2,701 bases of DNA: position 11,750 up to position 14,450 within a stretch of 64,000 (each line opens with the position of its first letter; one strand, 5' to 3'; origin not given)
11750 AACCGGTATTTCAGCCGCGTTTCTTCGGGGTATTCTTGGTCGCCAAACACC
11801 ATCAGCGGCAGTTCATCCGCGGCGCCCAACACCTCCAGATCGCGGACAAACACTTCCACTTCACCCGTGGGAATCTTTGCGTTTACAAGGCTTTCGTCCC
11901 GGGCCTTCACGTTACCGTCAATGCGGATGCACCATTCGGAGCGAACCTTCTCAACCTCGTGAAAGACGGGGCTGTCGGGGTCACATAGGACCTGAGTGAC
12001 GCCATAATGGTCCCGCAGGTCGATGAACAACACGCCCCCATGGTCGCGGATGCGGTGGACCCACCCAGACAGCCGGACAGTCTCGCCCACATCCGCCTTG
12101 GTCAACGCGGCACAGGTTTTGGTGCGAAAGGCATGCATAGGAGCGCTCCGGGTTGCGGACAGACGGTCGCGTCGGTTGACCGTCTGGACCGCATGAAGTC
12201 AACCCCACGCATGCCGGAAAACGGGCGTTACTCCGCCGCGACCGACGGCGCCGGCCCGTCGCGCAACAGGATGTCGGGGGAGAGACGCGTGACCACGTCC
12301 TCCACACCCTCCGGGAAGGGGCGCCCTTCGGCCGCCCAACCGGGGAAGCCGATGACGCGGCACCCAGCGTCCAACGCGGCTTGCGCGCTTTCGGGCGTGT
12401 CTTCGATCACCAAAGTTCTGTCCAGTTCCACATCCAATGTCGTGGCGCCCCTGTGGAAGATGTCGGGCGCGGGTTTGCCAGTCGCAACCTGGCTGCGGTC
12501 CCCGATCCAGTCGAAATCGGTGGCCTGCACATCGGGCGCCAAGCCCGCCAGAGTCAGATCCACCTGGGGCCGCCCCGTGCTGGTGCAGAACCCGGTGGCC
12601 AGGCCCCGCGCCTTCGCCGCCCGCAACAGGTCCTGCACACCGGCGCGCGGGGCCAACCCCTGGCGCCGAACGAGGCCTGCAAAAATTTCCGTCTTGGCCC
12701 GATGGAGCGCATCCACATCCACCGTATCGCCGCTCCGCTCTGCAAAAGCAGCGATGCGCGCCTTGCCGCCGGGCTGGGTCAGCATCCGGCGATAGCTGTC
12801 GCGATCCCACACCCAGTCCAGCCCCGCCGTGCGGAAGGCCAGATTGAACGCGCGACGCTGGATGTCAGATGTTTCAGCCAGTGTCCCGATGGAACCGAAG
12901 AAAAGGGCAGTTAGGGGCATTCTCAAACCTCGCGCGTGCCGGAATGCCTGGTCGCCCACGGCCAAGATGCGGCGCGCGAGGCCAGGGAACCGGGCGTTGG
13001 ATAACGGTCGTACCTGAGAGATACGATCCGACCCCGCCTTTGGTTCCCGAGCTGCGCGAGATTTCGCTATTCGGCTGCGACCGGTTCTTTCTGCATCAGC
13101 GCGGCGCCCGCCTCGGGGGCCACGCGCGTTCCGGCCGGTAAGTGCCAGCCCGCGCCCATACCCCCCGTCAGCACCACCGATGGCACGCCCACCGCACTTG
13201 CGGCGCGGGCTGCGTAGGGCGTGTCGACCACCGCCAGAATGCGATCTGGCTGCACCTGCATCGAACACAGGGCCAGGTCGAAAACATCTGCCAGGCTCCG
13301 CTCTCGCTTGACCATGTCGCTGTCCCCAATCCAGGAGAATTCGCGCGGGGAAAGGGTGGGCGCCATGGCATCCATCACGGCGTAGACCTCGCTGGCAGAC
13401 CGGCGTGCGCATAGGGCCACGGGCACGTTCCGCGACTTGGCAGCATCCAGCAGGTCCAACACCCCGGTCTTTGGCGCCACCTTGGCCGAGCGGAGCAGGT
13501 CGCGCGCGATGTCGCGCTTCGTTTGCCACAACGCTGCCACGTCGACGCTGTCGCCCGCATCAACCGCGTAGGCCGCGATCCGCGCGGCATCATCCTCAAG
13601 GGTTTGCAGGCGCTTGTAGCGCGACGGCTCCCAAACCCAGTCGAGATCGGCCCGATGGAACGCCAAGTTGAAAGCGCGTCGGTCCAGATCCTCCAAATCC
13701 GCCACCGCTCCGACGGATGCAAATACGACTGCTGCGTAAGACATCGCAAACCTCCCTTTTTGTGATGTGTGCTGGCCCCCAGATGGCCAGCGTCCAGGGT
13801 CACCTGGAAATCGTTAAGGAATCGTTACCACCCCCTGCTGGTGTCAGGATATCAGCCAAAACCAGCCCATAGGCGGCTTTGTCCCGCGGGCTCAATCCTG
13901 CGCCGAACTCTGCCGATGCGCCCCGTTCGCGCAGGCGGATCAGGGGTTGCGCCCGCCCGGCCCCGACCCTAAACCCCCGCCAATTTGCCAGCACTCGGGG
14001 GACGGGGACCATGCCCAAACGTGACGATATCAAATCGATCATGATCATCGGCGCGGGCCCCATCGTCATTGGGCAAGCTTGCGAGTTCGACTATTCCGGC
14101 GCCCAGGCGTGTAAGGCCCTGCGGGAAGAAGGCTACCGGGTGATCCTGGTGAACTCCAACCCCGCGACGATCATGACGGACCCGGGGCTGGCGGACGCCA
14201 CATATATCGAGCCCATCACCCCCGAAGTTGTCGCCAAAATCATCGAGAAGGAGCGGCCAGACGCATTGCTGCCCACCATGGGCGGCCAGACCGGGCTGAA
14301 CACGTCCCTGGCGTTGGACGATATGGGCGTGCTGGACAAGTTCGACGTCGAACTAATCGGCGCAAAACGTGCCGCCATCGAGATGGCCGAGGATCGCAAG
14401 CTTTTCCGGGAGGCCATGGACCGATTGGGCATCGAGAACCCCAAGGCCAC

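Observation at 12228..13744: Tandem CbbY-like HAD paralogs that have lost the catalytic DxD nucleophile motif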

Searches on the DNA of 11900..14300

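Call 61: search_rna_families(source=window, start=11900, end=14300, threshold=evalue, max_evalue=1)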
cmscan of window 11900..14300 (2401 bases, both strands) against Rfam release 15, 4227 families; matches with E-value up to 1: 0.
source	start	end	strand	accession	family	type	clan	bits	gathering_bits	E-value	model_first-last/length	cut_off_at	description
